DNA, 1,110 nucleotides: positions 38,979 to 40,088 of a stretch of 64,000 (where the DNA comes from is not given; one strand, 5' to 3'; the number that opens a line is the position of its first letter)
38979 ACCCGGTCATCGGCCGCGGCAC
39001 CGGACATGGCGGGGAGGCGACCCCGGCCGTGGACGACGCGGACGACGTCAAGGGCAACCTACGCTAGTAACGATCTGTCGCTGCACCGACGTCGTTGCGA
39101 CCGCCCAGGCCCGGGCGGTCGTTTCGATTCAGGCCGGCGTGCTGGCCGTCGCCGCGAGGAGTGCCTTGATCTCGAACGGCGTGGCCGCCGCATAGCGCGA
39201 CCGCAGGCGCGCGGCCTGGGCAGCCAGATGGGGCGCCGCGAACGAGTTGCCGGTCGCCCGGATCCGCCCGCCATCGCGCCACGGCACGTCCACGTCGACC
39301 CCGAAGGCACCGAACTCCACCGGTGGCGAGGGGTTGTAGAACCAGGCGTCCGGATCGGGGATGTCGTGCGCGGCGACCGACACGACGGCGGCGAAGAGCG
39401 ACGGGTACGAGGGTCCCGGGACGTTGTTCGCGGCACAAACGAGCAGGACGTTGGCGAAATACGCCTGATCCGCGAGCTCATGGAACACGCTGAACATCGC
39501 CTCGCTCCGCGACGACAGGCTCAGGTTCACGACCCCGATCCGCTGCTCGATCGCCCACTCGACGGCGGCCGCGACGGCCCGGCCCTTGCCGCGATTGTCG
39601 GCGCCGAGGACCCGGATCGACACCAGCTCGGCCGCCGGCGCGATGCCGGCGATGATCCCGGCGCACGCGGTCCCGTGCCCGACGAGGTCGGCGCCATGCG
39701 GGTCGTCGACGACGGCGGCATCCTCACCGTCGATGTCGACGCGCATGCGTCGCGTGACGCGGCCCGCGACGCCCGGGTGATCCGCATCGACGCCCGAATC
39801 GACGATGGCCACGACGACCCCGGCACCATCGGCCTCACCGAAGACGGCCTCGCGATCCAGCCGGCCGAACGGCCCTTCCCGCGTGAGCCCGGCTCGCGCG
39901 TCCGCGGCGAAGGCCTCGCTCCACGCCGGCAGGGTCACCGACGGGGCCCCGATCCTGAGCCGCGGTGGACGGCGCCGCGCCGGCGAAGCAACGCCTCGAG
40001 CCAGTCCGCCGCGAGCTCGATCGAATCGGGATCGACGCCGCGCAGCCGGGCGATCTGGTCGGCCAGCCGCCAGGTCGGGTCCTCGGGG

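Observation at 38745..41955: Tightly coupled Crp - GAF - cytoplasmic S8 protease operon with a convergent small acidic peptide gene carrying a CRP-like site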

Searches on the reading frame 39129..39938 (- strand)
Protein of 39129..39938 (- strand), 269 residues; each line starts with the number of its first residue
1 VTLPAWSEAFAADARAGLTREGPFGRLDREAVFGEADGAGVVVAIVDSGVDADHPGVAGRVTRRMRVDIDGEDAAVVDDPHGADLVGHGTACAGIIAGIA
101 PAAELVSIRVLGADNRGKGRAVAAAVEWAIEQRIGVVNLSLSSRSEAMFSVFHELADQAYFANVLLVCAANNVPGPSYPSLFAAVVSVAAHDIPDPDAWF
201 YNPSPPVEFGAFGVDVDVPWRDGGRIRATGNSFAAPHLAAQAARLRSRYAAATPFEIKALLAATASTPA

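Call 3: search_protein_families(library=pfam, proteins=[window:39129-39938:-], max_evalue=0.01)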
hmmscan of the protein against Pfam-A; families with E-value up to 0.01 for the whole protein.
window:39129-39938:- (269 aa): 1 family
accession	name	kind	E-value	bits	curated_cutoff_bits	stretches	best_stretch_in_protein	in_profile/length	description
PF00082.27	Peptidase_S8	-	6.4e-29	101.6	21.8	1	38-265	1-273/288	Subtilase family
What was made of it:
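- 39129..39938 (-): Cytoplasmic minimal subtilase (S8A-like, 269 aa) with a conserved N-terminal LPAWS..F motif. Pfam (call 3).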

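Call 7: search_protein_families(library=ncbifam, proteins=[window:39129-39938:-], max_evalue=0.01)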
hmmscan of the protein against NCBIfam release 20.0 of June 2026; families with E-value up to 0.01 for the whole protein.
window:39129-39938:- (269 aa): 5 families
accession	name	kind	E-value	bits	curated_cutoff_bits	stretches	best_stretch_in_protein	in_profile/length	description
NF049966.1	QH_SP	equivalog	3.9e-32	111.4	165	1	43-265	2-211/219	subtilisin-like serine protease QhpE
TIGR03921.1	T7SS_mycosin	equivalog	1.2e-30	106.8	278.75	1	30-268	4-266/353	type VII secretion-associated serine protease mycosin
TIGR03895.1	protease_PatA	subfamily_domain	0.00045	19.1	421.05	1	83-248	15-179/606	PatA/PatG family cyanobactin maturation protease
NF033595.1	denti_PrtP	equivalog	0.00049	18.8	300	1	128-266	333-479/606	dentilisin complex serine proteinase subunit PrtP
NF040809.1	germ_prot_CspBA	exception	0.0057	14.3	1250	0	62-171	699-821/1099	bifunctional germination protease/germinant receptor pseudoprotease CspBA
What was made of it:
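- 39129..39938 (-): The best NCBIfam hits, QhpE and mycosin, are both below cut-off (call 7).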

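Call 8: search_protein_families(library=padloc, proteins=[window:39129-39938:-], max_evalue=0.01)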
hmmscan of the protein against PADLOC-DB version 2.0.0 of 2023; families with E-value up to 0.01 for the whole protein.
window:39129-39938:- (269 aa): 4 families
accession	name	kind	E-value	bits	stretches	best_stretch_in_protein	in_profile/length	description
PDLC03014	subtilase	-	8.3e-16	56.5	1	20-267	163-377/391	-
PDLC02197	IetS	-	8e-07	25.7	1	39-173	257-396/749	-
PDLC02198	IetS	-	3.7e-05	19.9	1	229-268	529-568/795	-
PDLC02201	IetS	-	0.0029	13.9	0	222-265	480-524/781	-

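Call 9: find_homologous_proteins(query=window:39129-39938:-, max_evalue=1e-10)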
Query window:39129-39938:- (269 aa): 6241 proteins with E <= 1e-10 among 8000 candidates; the best 120 are listed.
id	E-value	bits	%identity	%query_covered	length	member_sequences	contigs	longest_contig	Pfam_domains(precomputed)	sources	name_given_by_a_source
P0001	3.1e-164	563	97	100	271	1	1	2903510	PF00082.28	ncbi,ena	-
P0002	3.4e-164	563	97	99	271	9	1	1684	PF00082.28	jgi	jgi:subtilisin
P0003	3.0e-162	556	96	100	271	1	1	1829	PF00082.28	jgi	-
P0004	2.0e-154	531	91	100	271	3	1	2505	PF00082.28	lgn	-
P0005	8.0e-154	529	91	96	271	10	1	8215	PF00082.28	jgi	jgi:subtilisin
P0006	2.4e-152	524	90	96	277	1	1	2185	PF00082.28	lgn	-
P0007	3.3e-152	523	91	98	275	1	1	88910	PF00082.28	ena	-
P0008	4.4e-150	517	88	100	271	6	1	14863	PF00082.28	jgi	jgi:subtilisin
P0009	7.3e-150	516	88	100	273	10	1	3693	PF00082.28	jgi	jgi:subtilisin family serine protease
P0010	1.2e-149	515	89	96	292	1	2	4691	PF00082.28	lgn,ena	-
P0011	1.9e-149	514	90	96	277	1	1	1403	PF00082.28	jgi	jgi:subtilisin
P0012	2.3e-149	514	88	100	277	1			PF00082.28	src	-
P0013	1.1e-147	509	87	99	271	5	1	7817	PF00082.28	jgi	jgi:subtilisin family serine protease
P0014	4.5e-147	507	88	96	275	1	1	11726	PF00082.28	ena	-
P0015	9.3e-147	506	87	100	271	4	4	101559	PF00082.28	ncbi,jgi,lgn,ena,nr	ncbi:MAG: serine protease [Chloroflexota bacterium]|jgi:subtilisin family serine protease|nr:serine 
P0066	5.3e-133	461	79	100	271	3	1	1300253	PF00082.28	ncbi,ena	-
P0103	3.2e-131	455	75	100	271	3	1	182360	PF00082.28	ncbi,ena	-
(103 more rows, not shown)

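Call 10: find_encoding_contigs(protein=P0103, flank=6000, max_places=2)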
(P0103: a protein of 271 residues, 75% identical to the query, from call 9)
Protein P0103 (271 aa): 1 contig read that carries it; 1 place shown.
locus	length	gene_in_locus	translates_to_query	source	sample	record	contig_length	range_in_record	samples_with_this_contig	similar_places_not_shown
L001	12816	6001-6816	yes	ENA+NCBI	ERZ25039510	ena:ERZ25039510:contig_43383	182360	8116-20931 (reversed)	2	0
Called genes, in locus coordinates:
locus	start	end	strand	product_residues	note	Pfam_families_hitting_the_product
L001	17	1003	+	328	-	-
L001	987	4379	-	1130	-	PF12773:DZR (weak), PF24463:DUF7577 (weak), PF00211:Guanylate_cyc, PF13191:AAA_16, PF13401:AAA_22 (weak), PF07719:TPR_2 (faint), PF13374:TPR_10 (faint), PF17874:TPR_MalT, +1 more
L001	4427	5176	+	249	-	PF00027:cNMP_binding, PF13545:HTH_Crp_2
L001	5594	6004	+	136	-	-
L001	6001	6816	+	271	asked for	PF00082:Peptidase_S8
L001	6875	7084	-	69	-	-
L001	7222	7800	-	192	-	PF00027:cNMP_binding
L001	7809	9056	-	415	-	PF05977:MFS_3, PF07690:MFS_1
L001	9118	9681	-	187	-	PF01035:DNA_binding_1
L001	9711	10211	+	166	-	PF20791:Acyl-ACP_TE_C (faint), PF13279:4HBT_2, PF03061:4HBT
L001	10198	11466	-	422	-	PF00109:ketoacyl-synt, PF00108:Thiolase_N (faint), PF02801:Ketoacyl-synt_C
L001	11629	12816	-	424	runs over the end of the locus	PF00109:ketoacyl-synt, PF02801:Ketoacyl-synt_C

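Call 11: find_encoding_contigs(protein=P0066, flank=6000, max_places=2)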
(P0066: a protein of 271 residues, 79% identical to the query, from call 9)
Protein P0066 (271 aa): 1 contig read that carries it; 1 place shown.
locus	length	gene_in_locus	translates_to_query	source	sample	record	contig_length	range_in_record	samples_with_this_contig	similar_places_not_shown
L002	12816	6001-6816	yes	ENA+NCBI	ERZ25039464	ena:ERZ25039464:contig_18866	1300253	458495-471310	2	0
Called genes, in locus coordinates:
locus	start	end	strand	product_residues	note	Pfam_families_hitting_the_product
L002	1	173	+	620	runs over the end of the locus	PF01558:POR, PF01855:POR_N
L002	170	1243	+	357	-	PF02775:TPP_enzyme_C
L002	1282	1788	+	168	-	PF00571:CBS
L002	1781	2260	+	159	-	-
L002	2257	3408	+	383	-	PF01321:Creatinase_N, PF00557:Peptidase_M24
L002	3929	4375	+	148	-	-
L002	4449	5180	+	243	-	PF00027:cNMP_binding, PF13545:HTH_Crp_2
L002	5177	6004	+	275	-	PF01590:GAF, PF13185:GAF_2, PF13492:GAF_3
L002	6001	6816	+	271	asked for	PF00082:Peptidase_S8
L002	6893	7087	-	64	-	-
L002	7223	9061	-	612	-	PF05977:MFS_3, PF07690:MFS_1, PF00027:cNMP_binding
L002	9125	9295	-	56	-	PF01035:DNA_binding_1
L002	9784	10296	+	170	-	PF20791:Acyl-ACP_TE_C (faint), PF13279:4HBT_2, PF03061:4HBT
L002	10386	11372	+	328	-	PF12911:OppC_N, PF00528:BPD_transp_1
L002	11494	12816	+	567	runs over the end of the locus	PF00496:SBP_bac_5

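Call 27: search_protein_representatives(protein=window:39129-39938:-)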
Query: 269 residues. Proteins with E-value up to 0.001 (for the whole library): 49372; up to 1e-10: 10244; up to 1e-30: 206. The best 150 are listed.
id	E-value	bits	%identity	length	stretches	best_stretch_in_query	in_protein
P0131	9.4e-108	376.1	82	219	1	58-269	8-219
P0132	2.1e-94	332.3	61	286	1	3-266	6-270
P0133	2.4e-89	315.7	74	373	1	2-204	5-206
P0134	1.0e-85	303.9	73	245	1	66-255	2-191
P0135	2.6e-79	282.9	67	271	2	2-179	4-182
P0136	4.3e-77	275.6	69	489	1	67-255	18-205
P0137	1.0e-76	274.4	75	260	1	51-224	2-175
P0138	4.5e-72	259.1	73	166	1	105-268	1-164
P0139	9.0e-70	251.6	59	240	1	75-269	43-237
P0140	1.2e-68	247.9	81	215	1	74-212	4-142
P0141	2.2e-68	247.0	75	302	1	70-226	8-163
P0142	8.9e-67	241.8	46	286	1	2-265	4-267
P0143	1.3e-66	241.2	67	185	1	3-177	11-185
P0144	1.4e-66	241.1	84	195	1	137-268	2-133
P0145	2.8e-66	240.1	54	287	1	2-242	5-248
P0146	5.7e-66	239.1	52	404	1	3-266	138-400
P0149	7.4e-64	232.2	48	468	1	4-266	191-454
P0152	4.0e-61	223.3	51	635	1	30-266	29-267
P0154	2.4e-60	220.7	47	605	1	3-266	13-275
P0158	9.3e-59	215.5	44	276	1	3-265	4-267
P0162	3.0e-57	210.6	46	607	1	22-266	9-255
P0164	6.6e-57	209.4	49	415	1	2-266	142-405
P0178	4.8e-52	193.5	45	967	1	18-266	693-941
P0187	1.1e-49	185.8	47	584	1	3-254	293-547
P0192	6.6e-49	183.2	46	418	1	25-263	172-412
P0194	1.2e-48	182.4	43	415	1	3-265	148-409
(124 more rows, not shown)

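Call 28: search_protein_families(library=pfam, proteins=[P0146, P0149, P0164, P0194, P0192, P0152, P0154, P0162, P0178, P0187], max_evalue=0.001)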
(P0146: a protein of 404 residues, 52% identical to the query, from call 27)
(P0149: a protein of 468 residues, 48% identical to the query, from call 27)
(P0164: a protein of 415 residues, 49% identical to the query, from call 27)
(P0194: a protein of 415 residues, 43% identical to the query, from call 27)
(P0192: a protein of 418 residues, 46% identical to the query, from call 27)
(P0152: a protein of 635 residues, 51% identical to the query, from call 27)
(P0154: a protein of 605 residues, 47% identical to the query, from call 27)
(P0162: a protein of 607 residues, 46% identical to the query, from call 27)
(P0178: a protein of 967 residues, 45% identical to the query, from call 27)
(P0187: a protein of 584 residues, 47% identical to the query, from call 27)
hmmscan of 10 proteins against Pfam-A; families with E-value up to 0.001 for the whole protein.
P0146 (404 aa): 2 families
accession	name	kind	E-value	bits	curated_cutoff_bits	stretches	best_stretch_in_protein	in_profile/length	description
PF00082.27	Peptidase_S8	-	1e-27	97.6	21.8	1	171-395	1-269/288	Subtilase family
PF13185.12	GAF_2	-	2.3e-07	31.5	28.6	1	5-117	9-115/136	GAF domain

P0149 (468 aa): 3 families
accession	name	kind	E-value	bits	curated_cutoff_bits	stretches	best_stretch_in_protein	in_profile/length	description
PF00082.27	Peptidase_S8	-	4.4e-26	92.3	21.8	1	225-455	1-275/288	Subtilase family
PF01590.32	GAF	-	9.8e-08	33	22.4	1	28-146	17-129/133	GAF domain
PF13185.12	GAF_2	-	9.3e-06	26.3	28.6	1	35-136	25-123/136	GAF domain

P0164 (415 aa): 4 families
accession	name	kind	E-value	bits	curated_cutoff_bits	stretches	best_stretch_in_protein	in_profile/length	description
PF00082.27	Peptidase_S8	-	1.8e-30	106.7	21.8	1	174-406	1-275/288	Subtilase family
PF01590.32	GAF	-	3.9e-12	47.3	22.4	1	11-140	6-130/133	GAF domain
PF13185.12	GAF_2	-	2.5e-10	41.1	28.6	1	12-140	9-132/136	GAF domain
PF13492.12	GAF_3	-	3.1e-05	24.8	27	1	13-140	8-124/129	GAF domain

P0194 (415 aa): 2 families
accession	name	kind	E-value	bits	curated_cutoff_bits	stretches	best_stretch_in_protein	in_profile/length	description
PF00082.27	Peptidase_S8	-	1.1e-18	68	21.8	1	183-324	1-168/288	Subtilase family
PF13185.12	GAF_2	-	2.4e-08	34.7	28.6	1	34-136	15-112/136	GAF domain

P0192 (418 aa): 3 families
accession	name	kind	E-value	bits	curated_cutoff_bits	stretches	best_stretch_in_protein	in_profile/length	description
PF00082.27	Peptidase_S8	-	9.6e-26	91.2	21.8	1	185-410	1-269/288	Subtilase family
PF00196.25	GerE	-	1.1e-14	54.2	23.5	1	32-83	2-53/57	Bacterial regulatory proteins, luxR family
PF08281.18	Sigma70_r4_2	-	3.9e-06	26.9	25.7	1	29-73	7-52/54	Sigma-70, region 4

P0152 (635 aa): 3 families
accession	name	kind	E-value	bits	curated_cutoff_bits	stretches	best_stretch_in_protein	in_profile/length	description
PF00082.27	Peptidase_S8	-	2.5e-29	102.9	21.8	1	37-271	1-278/288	Subtilase family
PF00069.31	Pkinase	-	3e-24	86.3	31.7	1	347-537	4-196/263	Protein kinase domain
PF07714.23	PK_Tyr_Ser-Thr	-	2.2e-17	63.7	23.1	1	345-547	2-213/258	Protein tyrosine and serine/threonine kinase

P0154 (605 aa): 3 families
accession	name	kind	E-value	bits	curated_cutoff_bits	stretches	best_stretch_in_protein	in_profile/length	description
PF00082.27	Peptidase_S8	-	1.6e-29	103.6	21.8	1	45-277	1-276/288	Subtilase family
PF00069.31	Pkinase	-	6.8e-15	55.6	31.7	1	440-600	95-259/263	Protein kinase domain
PF07714.23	PK_Tyr_Ser-Thr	-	3.5e-08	33.5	23.1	1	439-600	98-256/258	Protein tyrosine and serine/threonine kinase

P0162 (607 aa): 3 families
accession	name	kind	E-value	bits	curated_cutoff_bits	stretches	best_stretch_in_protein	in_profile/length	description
PF00082.27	Peptidase_S8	-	2.8e-28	99.5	21.8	1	25-259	1-278/288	Subtilase family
PF00069.31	Pkinase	-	2.3e-09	37.5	31.7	1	388-547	91-254/263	Protein kinase domain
PF07714.23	PK_Tyr_Ser-Thr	-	2.2e-06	27.6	23.1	1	389-550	96-254/258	Protein tyrosine and serine/threonine kinase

P0178 (967 aa): 5 families
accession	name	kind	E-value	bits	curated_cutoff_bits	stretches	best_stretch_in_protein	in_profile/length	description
PF00664.28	ABC_membrane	-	3.7e-37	129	28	1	103-361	10-270/274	ABC transporter transmembrane region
PF00005.33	ABC_tran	-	3.2e-34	118.9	25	1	427-576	1-137/137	ABC transporter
PF00082.27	Peptidase_S8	-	1.8e-31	109.9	21.8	1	712-947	1-280/288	Subtilase family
PF13304.12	AAA_21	-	1.3e-07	32.4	27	0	548-604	238-298/304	AAA domain, putative AbiEii toxin, Type IV TA system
PF02463.25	SMC_N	-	0.00013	21.9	40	0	467-617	110-210/220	RecF/RecN/SMC N terminal domain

P0187 (584 aa): 0 families
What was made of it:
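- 39935..40750 (-): GAF-domain partner protein: an N-terminal helix, a GAF domain (aa 33-168) and a conserved helical C-terminal region of about 100 aa. Natural GAF-S8 fusions exist: P0146, P0149, P0164, P0194 (call 28).
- GAF-S8 fusion proteins exist (call 28). A related S8 is fused to an ABC exporter (call 28). S8 fusions to Ser/Thr kinases and a LuxR HTH suggest a signalling protease (call 28).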

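Call 29: list_cluster_members(proteins=[P0132, P0142, P0146, P0149, P0164, P0152, P0154, P0192, P0178, P0158])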
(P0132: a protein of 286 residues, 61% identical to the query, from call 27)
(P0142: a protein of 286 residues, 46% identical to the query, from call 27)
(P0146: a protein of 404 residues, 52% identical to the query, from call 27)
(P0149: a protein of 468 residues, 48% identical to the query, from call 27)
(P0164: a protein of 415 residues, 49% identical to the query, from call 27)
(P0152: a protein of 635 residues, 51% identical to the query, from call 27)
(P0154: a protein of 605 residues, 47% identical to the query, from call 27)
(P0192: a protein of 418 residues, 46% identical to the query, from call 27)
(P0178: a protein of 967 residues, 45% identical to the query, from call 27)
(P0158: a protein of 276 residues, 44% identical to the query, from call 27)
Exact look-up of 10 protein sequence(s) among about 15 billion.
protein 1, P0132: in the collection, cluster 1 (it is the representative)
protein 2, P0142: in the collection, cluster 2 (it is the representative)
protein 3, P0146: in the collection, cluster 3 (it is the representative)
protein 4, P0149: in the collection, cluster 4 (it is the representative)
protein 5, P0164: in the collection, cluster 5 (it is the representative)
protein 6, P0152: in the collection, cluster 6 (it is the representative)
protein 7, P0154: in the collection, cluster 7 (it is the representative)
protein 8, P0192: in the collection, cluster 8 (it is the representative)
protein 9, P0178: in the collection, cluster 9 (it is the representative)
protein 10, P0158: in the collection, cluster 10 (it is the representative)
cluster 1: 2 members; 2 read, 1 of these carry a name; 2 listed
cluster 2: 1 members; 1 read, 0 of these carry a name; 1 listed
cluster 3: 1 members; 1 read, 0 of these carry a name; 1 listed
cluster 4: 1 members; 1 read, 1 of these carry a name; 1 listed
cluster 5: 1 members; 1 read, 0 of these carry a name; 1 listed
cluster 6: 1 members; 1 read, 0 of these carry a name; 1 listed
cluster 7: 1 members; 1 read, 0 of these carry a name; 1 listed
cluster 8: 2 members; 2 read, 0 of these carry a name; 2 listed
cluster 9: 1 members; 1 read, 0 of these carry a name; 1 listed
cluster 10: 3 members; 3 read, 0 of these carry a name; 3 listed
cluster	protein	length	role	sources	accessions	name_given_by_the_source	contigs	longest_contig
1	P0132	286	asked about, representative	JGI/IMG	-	subtilisin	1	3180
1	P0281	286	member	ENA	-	-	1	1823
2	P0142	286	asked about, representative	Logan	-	-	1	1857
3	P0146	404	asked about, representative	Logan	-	-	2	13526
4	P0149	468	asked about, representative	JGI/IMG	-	subtilisin family serine protease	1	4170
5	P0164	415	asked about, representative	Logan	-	-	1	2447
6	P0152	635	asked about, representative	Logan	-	-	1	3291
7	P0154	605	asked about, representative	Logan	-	-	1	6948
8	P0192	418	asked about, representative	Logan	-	-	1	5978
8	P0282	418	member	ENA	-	-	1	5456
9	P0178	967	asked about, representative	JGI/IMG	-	-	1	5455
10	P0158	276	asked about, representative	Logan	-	-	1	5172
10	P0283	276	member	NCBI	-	-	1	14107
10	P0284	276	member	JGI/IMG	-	-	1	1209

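Call 31: find_related_loci(query=A2, collection=genome_contigs, flank=8000)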
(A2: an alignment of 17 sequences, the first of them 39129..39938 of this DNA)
Query A2 (269 aa) in genome_contigs; peptide patterns used: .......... (x = any residue, [..] = any of these).
600 stretches matched a pattern (row limit reached: there are more); 559 encode a relative of the query (tblastn E <= 1e-3); the best 80 are kept; 80 distinct loci.
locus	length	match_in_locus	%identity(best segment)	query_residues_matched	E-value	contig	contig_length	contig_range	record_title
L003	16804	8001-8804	93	1-268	2e-151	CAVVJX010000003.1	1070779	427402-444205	MAG: uncultured Chloroflexia bacterium isolate MFD06742.bin.2.302 genome assembly, contig: contig_18161, whole genome sh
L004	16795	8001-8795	81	3-266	2e-137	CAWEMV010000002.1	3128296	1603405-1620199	MAG: uncultured Chloroflexia bacterium isolate MFD02360.bin.2.141 genome assembly, contig: contig_446, whole genome shot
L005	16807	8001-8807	78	1-268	6e-136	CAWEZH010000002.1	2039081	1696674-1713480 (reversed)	MAG: uncultured Chloroflexia bacterium isolate MFD09267.bin.1.5 genome assembly, contig: contig_20474, whole genome shot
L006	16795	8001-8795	79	3-267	2e-131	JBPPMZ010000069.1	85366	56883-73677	MAG: Candidatus Limnocylindrales bacterium isolate BIOS2019_out_023 k131_1838469, whole genome shotgun sequence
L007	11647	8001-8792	73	3-266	2e-119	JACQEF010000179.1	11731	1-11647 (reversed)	MAG: Chloroflexi bacterium isolate NC_groundwater_1014_Pr1_S-0.65um_71_9 Montesol18_Sp65_coassembly_scaffold_669185, who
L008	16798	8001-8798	72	3-268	4e-118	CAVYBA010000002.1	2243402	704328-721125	MAG: uncultured Chloroflexia bacterium isolate MFD04944.bin.2.190 genome assembly, contig: contig_16909, whole genome sh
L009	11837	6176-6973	71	3-268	6e-118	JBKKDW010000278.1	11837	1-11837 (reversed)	MAG: Candidatus Limnocylindrales bacterium isolate swi_bin.91 k127_12927936, whole genome shotgun sequence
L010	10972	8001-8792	70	3-266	9e-118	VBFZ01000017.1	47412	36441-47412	MAG: Chloroflexi bacterium isolate CF_65 14_0903_02_30cm_scaffold_3142, whole genome shotgun sequence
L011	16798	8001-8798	67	1-266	4e-113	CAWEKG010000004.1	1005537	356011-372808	MAG: uncultured Chloroflexia bacterium isolate MFD05942.bin.3.126 genome assembly, contig: contig_48034, whole genome sh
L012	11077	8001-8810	66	3-269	5e-113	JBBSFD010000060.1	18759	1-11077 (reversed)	MAG: Candidatus Limnocylindrales bacterium isolate LS1_sbin.78 LS1_sbin.78_K_1442171_L_18759_cov_13.0000, whole genome s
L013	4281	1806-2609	66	3-269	2e-113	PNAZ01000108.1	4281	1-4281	MAG: Chloroflexi bacterium isolate palsa_1033 73.20110800_P1M.33_contig_88213, whole genome shotgun sequence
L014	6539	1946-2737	65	3-266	2e-112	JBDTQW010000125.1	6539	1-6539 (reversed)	MAG: Chloroflexota bacterium isolate cluster3_bin.231 NODE_62031_length_6539_cov_8.920111, whole genome shotgun sequence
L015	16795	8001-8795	67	3-266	3e-111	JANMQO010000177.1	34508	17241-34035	MAG: Chloroflexota bacterium isolate OTE_51_metabat_220 OTE_51_k141_3489312, whole genome shotgun sequence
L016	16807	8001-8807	66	3-268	4e-111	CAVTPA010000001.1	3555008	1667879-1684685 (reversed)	MAG: uncultured Chloroflexia bacterium isolate MFD00905.bin.2.8 genome assembly, contig: contig_3698, whole genome shotg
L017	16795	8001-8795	67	3-268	4e-110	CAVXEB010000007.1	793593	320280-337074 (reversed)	MAG: uncultured Chloroflexia bacterium isolate MFD02242.bin.1.318 genome assembly, contig: contig_6729, whole genome sho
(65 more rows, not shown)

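Call 56: predict_structure(alignment_id=A3)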
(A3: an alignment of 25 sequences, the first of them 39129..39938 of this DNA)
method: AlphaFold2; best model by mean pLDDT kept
length: 269 residues; sequences in the alignment: 25
mean_pLDDT: 67.7   pTM: 0.72
mean pLDDT of the five models: 67.7, 53.8, 53.2, 47.9, 47.9
residues with pLDDT >= 90: 45; 70-90: 90; 50-70: 68; < 50: 66
segments of 3 or more residues with pLDDT < 50: 1-6, 21-23, 113-115, 169-215
pLDDT, mean of each block of 10 residues (from residue 1): 46 53 62 91 90 86 91 88 76 87 93 60 85 85 53 61 58 34 35 39 36 51 58 72 91 79 63
secondary structure, 60 per line:
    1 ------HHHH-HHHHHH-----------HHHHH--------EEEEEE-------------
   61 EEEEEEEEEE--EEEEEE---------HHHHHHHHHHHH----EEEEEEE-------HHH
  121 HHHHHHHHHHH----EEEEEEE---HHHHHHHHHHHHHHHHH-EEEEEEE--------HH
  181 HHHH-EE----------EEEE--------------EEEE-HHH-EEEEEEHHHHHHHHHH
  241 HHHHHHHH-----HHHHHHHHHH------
elements in order: H7-10 H12-17 H29-33 E42-47 E61-70 E73-78 H88-99 E104-110 H118-131 E136-142 H146-162 E164-170 H179-184 E198-201 E216-219 E225-230 H231-248 H254-263
